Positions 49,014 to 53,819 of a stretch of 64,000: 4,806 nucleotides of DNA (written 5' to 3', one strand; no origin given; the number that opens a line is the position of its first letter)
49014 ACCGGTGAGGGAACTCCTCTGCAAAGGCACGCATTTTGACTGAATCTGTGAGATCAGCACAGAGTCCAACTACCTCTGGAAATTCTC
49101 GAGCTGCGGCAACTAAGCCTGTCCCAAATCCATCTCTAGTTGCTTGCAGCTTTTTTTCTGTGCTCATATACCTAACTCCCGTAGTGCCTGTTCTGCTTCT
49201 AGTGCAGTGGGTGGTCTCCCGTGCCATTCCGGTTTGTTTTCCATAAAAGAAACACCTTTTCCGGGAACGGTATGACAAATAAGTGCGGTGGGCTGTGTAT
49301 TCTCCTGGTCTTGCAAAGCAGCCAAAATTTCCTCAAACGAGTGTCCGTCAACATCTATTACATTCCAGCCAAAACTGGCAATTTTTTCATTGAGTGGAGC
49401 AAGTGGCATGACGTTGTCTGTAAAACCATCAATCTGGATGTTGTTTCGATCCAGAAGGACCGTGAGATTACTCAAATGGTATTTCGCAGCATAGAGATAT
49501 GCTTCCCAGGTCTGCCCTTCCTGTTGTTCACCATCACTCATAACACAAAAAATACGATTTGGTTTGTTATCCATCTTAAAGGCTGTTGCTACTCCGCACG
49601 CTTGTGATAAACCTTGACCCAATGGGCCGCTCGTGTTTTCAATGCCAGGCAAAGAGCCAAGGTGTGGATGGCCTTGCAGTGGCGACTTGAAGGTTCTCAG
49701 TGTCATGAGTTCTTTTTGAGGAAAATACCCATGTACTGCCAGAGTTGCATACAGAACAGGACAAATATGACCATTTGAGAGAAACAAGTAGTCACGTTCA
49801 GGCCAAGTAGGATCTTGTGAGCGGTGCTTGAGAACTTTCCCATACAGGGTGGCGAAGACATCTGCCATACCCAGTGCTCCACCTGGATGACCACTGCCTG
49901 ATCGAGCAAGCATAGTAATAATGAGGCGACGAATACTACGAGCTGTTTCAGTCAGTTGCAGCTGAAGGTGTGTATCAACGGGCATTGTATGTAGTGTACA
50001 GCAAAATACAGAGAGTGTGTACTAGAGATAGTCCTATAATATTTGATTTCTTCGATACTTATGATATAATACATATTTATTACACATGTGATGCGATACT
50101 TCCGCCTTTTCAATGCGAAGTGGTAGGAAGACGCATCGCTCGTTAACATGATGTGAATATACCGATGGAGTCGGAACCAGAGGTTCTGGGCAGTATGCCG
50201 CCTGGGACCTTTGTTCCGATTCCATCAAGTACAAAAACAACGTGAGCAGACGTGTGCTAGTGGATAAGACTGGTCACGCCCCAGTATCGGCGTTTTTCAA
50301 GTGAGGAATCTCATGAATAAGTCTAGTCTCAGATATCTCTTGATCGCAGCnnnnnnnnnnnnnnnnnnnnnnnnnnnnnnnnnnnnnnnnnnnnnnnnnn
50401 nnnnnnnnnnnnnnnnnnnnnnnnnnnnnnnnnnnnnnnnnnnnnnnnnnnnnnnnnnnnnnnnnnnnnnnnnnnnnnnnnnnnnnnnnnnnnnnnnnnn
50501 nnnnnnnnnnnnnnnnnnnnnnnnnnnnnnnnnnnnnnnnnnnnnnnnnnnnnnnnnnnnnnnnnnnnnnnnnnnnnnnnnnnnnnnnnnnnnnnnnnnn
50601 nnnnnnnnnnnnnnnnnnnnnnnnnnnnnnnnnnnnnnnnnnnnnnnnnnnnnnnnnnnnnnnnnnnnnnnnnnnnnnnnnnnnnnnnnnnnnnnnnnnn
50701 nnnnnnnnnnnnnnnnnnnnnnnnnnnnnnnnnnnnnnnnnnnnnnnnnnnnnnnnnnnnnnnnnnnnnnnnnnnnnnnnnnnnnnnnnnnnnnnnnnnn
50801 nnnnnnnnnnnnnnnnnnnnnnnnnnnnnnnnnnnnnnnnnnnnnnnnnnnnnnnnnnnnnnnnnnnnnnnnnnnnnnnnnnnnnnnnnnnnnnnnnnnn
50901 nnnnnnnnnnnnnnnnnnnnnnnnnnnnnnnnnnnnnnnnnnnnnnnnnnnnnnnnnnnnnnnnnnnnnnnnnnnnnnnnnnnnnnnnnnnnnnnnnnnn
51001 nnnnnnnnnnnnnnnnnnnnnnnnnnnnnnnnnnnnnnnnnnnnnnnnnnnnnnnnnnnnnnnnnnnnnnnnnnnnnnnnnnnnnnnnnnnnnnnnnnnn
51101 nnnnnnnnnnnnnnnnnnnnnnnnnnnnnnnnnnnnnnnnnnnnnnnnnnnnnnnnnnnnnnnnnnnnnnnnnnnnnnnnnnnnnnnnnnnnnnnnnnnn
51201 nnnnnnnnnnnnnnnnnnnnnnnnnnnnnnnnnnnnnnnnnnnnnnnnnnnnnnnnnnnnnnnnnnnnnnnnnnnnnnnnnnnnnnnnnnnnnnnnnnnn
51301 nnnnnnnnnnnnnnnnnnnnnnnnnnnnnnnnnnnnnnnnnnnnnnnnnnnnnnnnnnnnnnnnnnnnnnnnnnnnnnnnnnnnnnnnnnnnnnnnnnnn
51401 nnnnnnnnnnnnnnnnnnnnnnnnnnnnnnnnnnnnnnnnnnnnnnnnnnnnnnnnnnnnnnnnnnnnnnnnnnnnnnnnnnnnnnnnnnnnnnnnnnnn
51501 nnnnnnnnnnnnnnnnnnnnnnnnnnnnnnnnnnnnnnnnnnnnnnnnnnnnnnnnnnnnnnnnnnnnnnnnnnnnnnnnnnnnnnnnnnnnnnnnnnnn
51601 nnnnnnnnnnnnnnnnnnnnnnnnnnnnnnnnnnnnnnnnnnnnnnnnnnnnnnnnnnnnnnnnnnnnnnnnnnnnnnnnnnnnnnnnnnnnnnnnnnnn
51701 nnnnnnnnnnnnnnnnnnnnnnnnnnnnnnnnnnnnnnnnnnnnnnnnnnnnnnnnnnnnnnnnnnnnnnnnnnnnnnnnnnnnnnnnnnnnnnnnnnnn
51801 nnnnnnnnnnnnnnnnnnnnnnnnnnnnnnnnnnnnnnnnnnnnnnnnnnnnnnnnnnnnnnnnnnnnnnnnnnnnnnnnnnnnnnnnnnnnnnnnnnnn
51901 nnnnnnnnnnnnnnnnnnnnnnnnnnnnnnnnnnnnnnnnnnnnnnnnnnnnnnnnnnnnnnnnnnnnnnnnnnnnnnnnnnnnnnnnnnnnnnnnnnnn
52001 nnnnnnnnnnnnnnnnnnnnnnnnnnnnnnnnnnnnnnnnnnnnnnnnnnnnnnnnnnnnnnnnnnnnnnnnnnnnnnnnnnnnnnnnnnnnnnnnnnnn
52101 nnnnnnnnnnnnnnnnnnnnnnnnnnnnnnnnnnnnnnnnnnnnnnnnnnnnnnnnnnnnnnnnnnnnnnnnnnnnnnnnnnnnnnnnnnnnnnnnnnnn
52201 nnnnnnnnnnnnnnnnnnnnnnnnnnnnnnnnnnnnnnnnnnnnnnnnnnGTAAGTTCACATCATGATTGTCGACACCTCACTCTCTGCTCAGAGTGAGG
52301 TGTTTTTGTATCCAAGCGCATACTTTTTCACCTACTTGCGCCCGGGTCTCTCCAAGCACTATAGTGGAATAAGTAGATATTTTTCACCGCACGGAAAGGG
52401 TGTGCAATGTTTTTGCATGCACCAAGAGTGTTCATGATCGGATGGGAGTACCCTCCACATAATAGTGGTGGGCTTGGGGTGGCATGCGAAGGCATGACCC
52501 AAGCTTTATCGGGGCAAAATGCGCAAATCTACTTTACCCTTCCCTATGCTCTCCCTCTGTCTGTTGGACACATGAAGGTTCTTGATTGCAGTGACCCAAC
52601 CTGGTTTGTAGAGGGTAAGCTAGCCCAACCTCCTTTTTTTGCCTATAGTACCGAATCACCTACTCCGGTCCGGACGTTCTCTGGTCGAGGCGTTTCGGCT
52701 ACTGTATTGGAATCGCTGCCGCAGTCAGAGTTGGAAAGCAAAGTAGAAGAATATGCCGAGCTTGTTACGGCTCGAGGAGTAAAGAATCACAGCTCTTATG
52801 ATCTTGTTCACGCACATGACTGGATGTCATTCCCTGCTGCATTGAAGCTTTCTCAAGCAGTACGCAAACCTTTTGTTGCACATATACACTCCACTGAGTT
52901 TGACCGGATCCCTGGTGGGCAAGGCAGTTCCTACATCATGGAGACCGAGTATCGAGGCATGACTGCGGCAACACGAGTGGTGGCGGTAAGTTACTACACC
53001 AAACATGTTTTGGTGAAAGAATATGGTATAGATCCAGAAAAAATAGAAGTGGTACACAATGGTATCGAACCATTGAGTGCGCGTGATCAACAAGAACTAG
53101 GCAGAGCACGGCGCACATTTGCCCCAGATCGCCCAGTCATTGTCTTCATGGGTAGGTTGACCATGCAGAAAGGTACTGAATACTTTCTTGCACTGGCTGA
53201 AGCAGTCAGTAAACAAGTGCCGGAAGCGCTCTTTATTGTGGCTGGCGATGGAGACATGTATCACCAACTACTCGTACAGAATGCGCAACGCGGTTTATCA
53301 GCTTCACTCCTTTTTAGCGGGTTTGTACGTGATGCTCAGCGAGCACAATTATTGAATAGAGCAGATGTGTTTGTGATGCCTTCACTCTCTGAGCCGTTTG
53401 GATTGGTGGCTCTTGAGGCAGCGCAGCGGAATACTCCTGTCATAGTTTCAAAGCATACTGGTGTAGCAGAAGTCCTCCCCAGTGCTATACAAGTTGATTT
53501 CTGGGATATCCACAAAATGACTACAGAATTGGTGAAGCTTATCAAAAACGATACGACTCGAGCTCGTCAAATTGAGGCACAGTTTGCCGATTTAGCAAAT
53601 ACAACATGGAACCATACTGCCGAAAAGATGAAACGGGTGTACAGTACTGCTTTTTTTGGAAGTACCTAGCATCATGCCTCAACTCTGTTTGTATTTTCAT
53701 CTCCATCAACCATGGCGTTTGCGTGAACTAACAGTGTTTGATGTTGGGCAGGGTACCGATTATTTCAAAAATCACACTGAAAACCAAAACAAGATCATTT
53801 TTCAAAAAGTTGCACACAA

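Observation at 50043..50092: Identical 24-bp operator-like element at the promoters of two secreted-protein genes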

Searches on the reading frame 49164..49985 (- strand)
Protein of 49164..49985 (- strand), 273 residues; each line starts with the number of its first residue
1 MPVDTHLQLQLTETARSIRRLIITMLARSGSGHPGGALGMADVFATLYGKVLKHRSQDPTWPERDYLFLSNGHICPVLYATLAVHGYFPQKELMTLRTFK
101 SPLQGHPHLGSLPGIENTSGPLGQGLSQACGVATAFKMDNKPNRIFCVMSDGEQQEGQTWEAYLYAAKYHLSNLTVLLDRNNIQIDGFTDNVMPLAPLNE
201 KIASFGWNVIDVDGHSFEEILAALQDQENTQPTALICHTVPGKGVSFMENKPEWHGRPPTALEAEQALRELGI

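Call 8: search_protein_families(library=pfam, proteins=[window:49164-49985:-])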
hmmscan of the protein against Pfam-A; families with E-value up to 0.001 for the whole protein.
window:49164-49985:- (273 aa): 3 families
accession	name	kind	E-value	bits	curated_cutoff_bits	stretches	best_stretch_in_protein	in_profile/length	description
PF00456.26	Transketolase_N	-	2.8e-55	188.1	22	1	14-272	5-276/334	Transketolase, thiamine diphosphate binding domain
PF13292.11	DXP_synthase_N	-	9.9e-09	35.3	21.2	1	10-186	17-176/274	1-deoxy-D-xylulose-5-phosphate synthase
PF00676.26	E1_dh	-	0.00013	21.5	22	1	116-219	97-199/300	Dehydrogenase E1 component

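Call 22: find_encoding_contigs(protein=window:49164-49985:-, flank=10000, max_places=10)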
Protein window:49164-49985:- (273 aa): 1 contig read that carries it; 1 place shown.
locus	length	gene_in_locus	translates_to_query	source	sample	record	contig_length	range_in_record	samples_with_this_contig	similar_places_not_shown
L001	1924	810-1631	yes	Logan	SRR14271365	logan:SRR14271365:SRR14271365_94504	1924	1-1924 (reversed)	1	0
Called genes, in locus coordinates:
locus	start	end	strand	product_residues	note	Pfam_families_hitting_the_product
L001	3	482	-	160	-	?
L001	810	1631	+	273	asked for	PF13292:DXP_synthase_N (weak), PF00456:Transketolase_N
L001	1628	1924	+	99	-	?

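Call 36: list_cluster_members(proteins=[P0001, window:49164-49982:-, window:52407-53666:+, window:56798-58804:+, window:61163-62005:-])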
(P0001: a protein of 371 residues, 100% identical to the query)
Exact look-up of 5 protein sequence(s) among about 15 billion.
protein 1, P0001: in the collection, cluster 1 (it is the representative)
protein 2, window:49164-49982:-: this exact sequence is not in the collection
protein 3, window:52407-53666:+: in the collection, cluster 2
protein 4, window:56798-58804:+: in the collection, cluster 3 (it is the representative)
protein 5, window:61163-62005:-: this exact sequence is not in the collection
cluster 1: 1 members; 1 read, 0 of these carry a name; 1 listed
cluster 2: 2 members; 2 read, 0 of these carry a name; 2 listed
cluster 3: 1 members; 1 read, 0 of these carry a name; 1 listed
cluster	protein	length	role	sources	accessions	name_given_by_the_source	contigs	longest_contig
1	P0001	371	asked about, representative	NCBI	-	-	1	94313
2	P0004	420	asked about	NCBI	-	-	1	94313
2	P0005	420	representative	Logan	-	-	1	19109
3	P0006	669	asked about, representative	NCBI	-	-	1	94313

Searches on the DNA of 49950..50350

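Call 11: search_rna_families(source=window, start=49950, end=50350, threshold=evalue, max_evalue=10)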
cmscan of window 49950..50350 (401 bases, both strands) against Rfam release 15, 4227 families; matches with E-value up to 10: 3.
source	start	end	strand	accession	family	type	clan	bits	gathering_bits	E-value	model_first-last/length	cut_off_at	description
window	50164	50226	+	RF04102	MIR6457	Gene; miRNA;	-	20.5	140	0.13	1-177/177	no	MIR6457 microRNA precursor family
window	50170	50220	+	RF03449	mir-6827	Gene; miRNA;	-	18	80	0.65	1-55/55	no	mir-6827 microRNA precursor family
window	50160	50231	+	RF03330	mir-750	Gene; miRNA;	-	14.7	60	2.3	1-80/80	no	mir-750 microRNA precursor family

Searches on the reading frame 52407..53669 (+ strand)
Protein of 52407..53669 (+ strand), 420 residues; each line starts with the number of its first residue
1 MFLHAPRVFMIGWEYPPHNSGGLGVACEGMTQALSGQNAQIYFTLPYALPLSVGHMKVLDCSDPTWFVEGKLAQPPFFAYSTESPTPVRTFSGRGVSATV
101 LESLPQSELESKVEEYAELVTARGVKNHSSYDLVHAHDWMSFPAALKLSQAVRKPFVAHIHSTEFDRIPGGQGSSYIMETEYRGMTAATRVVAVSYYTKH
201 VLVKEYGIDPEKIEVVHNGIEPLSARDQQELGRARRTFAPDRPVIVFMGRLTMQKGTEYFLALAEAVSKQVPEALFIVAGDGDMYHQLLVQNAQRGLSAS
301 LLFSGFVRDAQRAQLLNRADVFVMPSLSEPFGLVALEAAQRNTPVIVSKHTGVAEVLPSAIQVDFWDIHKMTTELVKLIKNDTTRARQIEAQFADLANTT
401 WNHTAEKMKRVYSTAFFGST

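Call 8: search_protein_families(library=pfam, proteins=[window:52407-53669:+])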
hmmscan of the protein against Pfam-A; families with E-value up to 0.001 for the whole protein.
window:52407-53669:+ (420 aa): 7 families
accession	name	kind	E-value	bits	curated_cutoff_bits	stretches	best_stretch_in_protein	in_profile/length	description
PF00534.26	Glycos_transf_1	-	1.4e-29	103.3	26.4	1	233-391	6-168/172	Glycosyl transferases group 1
PF13692.12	Glyco_trans_1_4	-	1.5e-24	87.3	27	1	242-381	1-142/142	Glycosyl transferases group 1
PF13439.12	Glyco_transf_4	-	8.3e-23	81.7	28.5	1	126-221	69-167/170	Glycosyltransferase Family 4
PF20706.3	GT4-conflict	-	3e-20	73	26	1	114-398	71-360/385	Family 4 Glycosyltransferase in conflict systems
PF13579.12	Glyco_trans_4_4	-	1.1e-17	65.3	29.7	1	90-219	34-158/158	Glycosyl transferase 4-like domain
PF08323.17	Glyco_transf_5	-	8.9e-12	45.7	22.7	1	128-180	126-184/239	Starch synthase catalytic domain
PF00982.27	Glyco_transf_20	-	1.1e-06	28.1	32.5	1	309-403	362-462/473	Glycosyltransferase family 20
